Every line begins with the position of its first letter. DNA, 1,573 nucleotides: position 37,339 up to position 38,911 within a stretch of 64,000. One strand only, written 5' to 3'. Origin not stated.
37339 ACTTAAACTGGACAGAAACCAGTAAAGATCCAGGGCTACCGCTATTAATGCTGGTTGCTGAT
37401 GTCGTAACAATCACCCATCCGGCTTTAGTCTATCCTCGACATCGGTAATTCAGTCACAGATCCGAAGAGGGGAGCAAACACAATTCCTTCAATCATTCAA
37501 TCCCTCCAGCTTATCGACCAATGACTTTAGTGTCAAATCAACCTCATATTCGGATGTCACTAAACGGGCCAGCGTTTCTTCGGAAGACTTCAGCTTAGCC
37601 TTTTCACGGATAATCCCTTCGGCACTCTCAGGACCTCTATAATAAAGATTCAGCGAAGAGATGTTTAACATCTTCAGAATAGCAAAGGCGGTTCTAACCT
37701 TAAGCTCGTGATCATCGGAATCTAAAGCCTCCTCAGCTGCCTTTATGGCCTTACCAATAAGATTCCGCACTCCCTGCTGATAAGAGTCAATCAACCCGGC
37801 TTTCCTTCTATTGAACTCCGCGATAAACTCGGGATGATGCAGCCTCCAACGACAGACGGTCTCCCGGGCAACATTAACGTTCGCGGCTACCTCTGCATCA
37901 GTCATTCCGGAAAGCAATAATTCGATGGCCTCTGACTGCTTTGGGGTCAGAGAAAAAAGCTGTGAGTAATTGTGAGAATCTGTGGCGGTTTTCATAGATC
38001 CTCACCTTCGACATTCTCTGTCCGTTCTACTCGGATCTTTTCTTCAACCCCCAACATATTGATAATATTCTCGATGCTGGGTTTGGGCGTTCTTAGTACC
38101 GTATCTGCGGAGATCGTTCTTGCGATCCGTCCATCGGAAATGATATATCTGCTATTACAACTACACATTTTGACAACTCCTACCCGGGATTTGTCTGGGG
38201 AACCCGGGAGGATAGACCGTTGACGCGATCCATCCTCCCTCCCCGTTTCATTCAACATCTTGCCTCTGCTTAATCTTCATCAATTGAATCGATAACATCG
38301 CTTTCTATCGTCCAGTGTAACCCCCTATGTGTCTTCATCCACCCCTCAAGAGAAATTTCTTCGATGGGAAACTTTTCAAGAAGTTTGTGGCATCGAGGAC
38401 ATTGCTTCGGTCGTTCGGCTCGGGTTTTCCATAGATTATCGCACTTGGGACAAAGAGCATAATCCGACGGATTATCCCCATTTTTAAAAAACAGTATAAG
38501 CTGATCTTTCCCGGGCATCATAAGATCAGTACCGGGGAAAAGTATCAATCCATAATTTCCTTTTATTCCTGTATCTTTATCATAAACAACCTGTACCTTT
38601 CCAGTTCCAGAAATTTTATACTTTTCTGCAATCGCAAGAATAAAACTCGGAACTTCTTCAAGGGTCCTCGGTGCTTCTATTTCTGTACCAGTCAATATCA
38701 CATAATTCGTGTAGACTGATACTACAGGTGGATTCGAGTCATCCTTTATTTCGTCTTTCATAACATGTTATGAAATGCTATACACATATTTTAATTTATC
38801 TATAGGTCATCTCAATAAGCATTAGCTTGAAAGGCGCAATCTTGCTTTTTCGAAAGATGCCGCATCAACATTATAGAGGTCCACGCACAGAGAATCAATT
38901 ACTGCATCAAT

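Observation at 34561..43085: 8.5-kb integrated element in tRNA-Val, with intact att repeats and a defence cargo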

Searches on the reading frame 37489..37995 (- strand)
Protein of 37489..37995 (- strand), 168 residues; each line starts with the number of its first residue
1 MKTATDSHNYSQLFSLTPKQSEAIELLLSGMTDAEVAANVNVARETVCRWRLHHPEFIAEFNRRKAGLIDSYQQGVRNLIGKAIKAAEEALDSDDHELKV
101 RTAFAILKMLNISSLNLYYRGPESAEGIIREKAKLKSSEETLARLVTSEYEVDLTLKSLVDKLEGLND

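Call 7: search_protein_families(library=pfam, proteins=[window:37489-37995:-], max_evalue=0.01)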
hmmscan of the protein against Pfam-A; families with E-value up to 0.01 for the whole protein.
window:37489-37995:- (168 aa): 5 families
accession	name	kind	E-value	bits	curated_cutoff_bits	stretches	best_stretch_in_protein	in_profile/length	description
PF13022.12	HTH_Tnp_1_2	-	3.8e-07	30.7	27.9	1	16-79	8-74/122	Helix-turn-helix of insertion element transposase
PF13384.12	HTH_23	-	5.7e-05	23.2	24.6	1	22-51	9-38/50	Homeodomain-like domain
PF07638.17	Sigma70_ECF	-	0.0012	19.3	21.1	0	11-52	131-174/185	ECF sigma factor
PF00196.25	GerE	-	0.002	18.1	23.5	1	15-47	2-34/57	Bacterial regulatory proteins, luxR family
PF02796.21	HTH_7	-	0.0027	18.2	23.8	1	19-47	10-38/45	Helix-turn-helix domain of resolvase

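Call 8: search_protein_families(library=ncbifam, proteins=[window:37489-37995:-], max_evalue=0.01)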
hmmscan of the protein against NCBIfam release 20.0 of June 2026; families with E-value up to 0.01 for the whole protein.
window:37489-37995:- (168 aa): 0 families

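Call 9: search_protein_families(library=phrogs, proteins=[window:37489-37995:-], max_evalue=0.01)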
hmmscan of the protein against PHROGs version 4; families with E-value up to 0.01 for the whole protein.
window:37489-37995:- (168 aa): 9 families
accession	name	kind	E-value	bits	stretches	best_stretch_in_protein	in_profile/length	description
phrog_7344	-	head and packaging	2.8e-10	41.7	1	14-164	11-156/161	terminase small subunit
phrog_2538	-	head and packaging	2.7e-09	38.2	1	16-112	3-93/129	terminase small subunit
phrog_3218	-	head and packaging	6.6e-07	30.2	1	9-68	12-70/152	terminase small subunit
phrog_309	-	head and packaging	5e-06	27.7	1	21-66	147-192/319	terminase small subunit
phrog_24579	-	head and packaging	0.0002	22.4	1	15-77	13-77/126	terminase small subunit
phrog_4151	-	DNA, RNA and nucleotide metabolism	0.00047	21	1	19-51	9-41/154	DNA binding protein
phrog_26539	-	unknown function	0.00069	20.1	1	30-82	32-84/241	-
phrog_4102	-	head and packaging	0.003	18.7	1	18-66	18-77/166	terminase small subunit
phrog_10624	-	unknown function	0.0089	16.5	0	13-51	9-47/165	-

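Call 10: search_protein_families(library=padloc, proteins=[window:37489-37995:-], max_evalue=0.01)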
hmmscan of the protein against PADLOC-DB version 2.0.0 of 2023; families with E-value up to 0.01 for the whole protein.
window:37489-37995:- (168 aa): 0 families

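Call 50: find_related_loci(query=window:37489-37995:-, collection=viral_contigs, flank=10000)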
Query window:37489-37995:- (168 aa) in viral_contigs; peptide patterns used: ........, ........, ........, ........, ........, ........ (x = any residue, [..] = any of these).
24 stretches matched a pattern, but none encodes a relative of the query by tblastn (E <= 1e-3).

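Call 58: search_dna_similar(query=window:37489-37995:-, collection=phages, mode=protein, max_evalue=0.01, max_rows=20)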
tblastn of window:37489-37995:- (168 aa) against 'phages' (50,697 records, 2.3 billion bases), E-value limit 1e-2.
No match.

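Call 59: find_homologous_proteins(query=window:37489-37995:-, max_evalue=0.001)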
Query window:37489-37995:- (168 aa): 6 proteins with E <= 0.001 among 179 candidates.
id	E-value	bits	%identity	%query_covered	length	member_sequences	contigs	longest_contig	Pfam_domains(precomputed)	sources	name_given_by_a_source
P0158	2.1e-101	354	100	100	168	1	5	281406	PF13022.13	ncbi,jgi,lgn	jgi:hypothetical protein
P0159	4.0e-101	353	99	100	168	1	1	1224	PF13022.13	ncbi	-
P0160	1.5e-100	351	99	100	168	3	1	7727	PF13022.13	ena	-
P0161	1.0e-93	329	90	100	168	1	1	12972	PF13022.13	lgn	-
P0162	2.8e-62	227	65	99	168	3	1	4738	PF13384.13,PF13022.13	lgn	-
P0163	5.8e-57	210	61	99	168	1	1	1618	PF13022.13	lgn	-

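Call 61: find_encoding_contigs(protein=P0158, flank=10000, max_places=6)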
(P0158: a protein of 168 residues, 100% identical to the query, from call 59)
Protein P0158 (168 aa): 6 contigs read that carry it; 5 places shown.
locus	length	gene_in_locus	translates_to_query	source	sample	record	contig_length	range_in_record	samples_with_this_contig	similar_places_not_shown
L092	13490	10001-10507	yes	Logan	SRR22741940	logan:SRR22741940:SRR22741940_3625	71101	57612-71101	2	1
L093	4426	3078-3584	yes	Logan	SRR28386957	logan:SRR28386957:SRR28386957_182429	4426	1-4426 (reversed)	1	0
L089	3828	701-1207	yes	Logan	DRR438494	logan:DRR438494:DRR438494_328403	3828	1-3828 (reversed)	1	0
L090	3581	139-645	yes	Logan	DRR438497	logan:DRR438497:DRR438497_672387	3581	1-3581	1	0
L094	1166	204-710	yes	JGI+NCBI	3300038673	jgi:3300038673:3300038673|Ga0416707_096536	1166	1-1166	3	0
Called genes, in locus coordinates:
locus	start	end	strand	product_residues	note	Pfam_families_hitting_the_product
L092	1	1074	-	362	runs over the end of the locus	PF01798:Nop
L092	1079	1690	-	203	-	PF00596:Aldolase_II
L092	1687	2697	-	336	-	PF01008:IF-2B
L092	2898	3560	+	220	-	PF01022:HTH_5 (weak)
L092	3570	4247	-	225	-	PF01872:RibD_C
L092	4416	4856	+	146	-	PF00903:Glyoxalase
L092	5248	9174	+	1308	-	PF02384:N6_Mtase (weak), PF20473:MmeI_Mtase, PF07669:Eco57I, PF12950:TaqI_C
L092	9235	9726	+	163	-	-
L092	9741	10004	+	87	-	-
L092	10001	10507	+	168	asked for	PF13022:HTH_Tnp_1_2 (weak)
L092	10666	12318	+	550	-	PF27228:MTBMA_p00010_2nd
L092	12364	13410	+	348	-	PF00589:Phage_integrase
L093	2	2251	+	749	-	?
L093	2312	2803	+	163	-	-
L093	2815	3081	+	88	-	-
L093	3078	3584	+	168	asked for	PF13022:HTH_Tnp_1_2 (weak)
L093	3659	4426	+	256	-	?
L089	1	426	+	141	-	?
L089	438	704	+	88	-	-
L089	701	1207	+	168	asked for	PF13022:HTH_Tnp_1_2 (weak)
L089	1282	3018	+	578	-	PF27228:MTBMA_p00010_2nd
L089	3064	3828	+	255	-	?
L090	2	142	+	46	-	?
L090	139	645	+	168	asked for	PF13022:HTH_Tnp_1_2 (weak)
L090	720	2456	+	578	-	PF27228:MTBMA_p00010_2nd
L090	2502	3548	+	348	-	PF00589:Phage_integrase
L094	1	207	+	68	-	?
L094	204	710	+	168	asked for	PF13022:HTH_Tnp_1_2 (weak)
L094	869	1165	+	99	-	?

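Call 62: find_encoding_contigs(protein=P0161, flank=10000, max_places=3)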
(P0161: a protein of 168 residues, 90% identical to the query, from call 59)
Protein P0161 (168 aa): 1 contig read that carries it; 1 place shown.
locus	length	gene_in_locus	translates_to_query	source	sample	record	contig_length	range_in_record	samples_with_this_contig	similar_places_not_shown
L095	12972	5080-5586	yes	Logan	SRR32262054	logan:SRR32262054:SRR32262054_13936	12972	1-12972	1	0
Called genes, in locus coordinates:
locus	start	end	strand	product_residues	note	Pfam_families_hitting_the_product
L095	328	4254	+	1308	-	PF02384:N6_Mtase (weak), PF20473:MmeI_Mtase, PF07669:Eco57I, PF12950:TaqI_C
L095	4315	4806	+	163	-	-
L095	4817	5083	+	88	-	-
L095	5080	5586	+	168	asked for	PF13022:HTH_Tnp_1_2 (weak)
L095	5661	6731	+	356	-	PF27228:MTBMA_p00010_2nd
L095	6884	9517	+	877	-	PF13588:HSDR_N_2, PF02384:N6_Mtase, PF01170:UPF0020 (weak), PF20473:MmeI_Mtase (weak), PF07669:Eco57I (weak), PF01420:Methylase_S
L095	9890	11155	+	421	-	PF01609:DDE_Tnp_1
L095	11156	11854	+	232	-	-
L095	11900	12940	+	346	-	PF00589:Phage_integrase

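Call 63: find_encoding_contigs(protein=P0160, flank=10000, max_places=3)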
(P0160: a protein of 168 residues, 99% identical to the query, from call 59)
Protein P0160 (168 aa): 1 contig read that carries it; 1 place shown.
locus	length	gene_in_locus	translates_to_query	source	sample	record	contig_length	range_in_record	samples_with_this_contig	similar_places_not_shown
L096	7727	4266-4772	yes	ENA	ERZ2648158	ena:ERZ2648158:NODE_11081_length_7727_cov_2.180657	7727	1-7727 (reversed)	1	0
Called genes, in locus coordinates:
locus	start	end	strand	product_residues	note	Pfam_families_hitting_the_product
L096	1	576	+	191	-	?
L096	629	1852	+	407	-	PF02384:N6_Mtase, PF20473:MmeI_Mtase, PF07669:Eco57I (faint)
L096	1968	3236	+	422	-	PF07669:Eco57I, PF12950:TaqI_C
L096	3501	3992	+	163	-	-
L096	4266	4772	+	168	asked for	PF13022:HTH_Tnp_1_2 (weak)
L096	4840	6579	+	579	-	PF27228:MTBMA_p00010_2nd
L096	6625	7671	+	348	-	PF00589:Phage_integrase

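Call 83: search_protein_families(library=pfam, proteins=[L095:6884-9517:+, L095:9890-11155:+], max_evalue=0.001)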
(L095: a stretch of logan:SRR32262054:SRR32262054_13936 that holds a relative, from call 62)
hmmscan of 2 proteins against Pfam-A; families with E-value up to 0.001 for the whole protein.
L095:6884-9517:+ (877 aa): 6 families
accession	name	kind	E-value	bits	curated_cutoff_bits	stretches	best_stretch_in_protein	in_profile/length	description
PF02384.22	N6_Mtase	-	5.4e-34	118.4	20.4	1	300-662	2-305/311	N-6 DNA Methylase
PF13588.12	HSDR_N_2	-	6e-11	42.9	25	1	42-152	1-98/110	Type I restriction enzyme R protein N terminus (HSDR_N)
PF01420.25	Methylase_S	-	2.4e-09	38.1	22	1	677-836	2-138/168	Type I restriction modification DNA specificity domain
PF07669.17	Eco57I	-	2e-08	35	25.3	1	388-547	2-167/171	Eco57I restriction-modification methylase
PF01170.24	UPF0020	-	2.6e-06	27.7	22.3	1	333-458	20-138/197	RMKL-like, methyltransferase domain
PF20473.4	MmeI_Mtase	-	2.6e-06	27.2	27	1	344-410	22-86/259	MmeI, DNA-methyltransferase domain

L095:9890-11155:+ (421 aa): 2 families
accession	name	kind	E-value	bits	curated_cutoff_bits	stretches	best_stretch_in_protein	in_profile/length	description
PF01609.27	DDE_Tnp_1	-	7.4e-24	85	23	1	213-388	6-200/200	Transposase DDE domain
PF04434.22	SWIM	-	0.00072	19.5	19.6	0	54-80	11-37/38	SWIM zinc finger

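Call 99: search_solved_structures(query=window:37489-37995:-, max_evalue=10)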
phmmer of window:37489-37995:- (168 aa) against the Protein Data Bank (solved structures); distinct sequences matched with E-value up to 10: 9.
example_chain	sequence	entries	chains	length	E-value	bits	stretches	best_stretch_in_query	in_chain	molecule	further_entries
2ftc_A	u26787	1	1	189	0.24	14.5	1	46-102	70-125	Mitochondrial ribosomal protein L1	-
8a5r_AAA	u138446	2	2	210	0.4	13.8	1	12-49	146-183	Light-activated DNA-binding protein EL222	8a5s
3p7n_A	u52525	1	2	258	0.6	13.2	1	12-49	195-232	Sensor histidine kinase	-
7a5k_n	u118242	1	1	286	0.67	13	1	46-102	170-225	39S ribosomal protein L1, mitochondrial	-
7qi4_z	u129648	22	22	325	0.71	13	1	47-102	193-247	39S ribosomal protein L1, mitochondrial | Large ribosomal subunit protein uL1m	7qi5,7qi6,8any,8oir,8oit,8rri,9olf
1yio_A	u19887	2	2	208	0.91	12.6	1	10-65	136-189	response regulatory protein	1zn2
6we7_A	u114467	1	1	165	1.5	11.9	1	44-89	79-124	Integrase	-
8t5a_A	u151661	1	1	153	1.9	11.6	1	43-89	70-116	Integrase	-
4gvm_A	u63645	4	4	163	1.9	11.6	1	43-89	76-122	Gag-Pol polyprotein | HIV-1 Integrase catalytic core domain | Integrase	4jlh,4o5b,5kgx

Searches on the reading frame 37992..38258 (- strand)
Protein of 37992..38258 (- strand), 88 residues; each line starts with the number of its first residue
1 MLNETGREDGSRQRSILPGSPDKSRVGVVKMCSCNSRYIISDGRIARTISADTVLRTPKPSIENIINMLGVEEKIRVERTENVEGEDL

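Call 7: search_protein_families(library=pfam, proteins=[window:37992-38258:-], max_evalue=0.01)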
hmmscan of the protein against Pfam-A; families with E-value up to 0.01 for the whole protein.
window:37992-38258:- (88 aa): 0 families

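Call 8: search_protein_families(library=ncbifam, proteins=[window:37992-38258:-], max_evalue=0.01)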
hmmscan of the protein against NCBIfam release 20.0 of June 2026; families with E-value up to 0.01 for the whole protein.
window:37992-38258:- (88 aa): 0 families

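Call 9: search_protein_families(library=phrogs, proteins=[window:37992-38258:-], max_evalue=0.01)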
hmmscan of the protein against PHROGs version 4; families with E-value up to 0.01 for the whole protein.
window:37992-38258:- (88 aa): 0 families

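Call 10: search_protein_families(library=padloc, proteins=[window:37992-38258:-], max_evalue=0.01)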
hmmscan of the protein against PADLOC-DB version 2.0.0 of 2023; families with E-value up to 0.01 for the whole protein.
window:37992-38258:- (88 aa): 0 families

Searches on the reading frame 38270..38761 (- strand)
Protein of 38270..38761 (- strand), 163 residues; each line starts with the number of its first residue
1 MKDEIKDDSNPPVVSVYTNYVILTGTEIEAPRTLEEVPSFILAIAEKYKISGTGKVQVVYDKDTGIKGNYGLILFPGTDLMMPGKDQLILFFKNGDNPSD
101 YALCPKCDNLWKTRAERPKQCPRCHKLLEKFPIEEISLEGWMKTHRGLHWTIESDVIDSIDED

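Call 7: search_protein_families(library=pfam, proteins=[window:38270-38761:-], max_evalue=0.01)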
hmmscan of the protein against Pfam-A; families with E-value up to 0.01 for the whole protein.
window:38270-38761:- (163 aa): 1 family
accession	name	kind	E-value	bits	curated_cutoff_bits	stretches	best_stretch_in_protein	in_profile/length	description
PF12773.13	DZR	-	0.0093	16.5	27.3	0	96-128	7-34/45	Double zinc ribbon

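Call 8: search_protein_families(library=ncbifam, proteins=[window:38270-38761:-], max_evalue=0.01)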
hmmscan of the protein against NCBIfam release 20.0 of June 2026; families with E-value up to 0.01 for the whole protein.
window:38270-38761:- (163 aa): 0 families

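Call 9: search_protein_families(library=phrogs, proteins=[window:38270-38761:-], max_evalue=0.01)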
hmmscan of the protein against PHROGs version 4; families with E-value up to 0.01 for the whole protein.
window:38270-38761:- (163 aa): 0 families

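Call 10: search_protein_families(library=padloc, proteins=[window:38270-38761:-], max_evalue=0.01)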
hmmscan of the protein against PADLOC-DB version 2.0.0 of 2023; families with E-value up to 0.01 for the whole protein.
window:38270-38761:- (163 aa): 0 families

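Call 100: search_solved_structures(query=window:38270-38761:-, max_evalue=10)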
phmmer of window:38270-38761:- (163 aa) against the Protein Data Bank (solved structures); distinct sequences matched with E-value up to 10: 2.
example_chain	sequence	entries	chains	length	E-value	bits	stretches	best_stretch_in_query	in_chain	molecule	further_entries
7vyr_L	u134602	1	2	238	0.44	13.6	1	12-57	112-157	D27 light chain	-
3iuu_A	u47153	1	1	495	1.4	11.9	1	80-129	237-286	Putative metallopeptidase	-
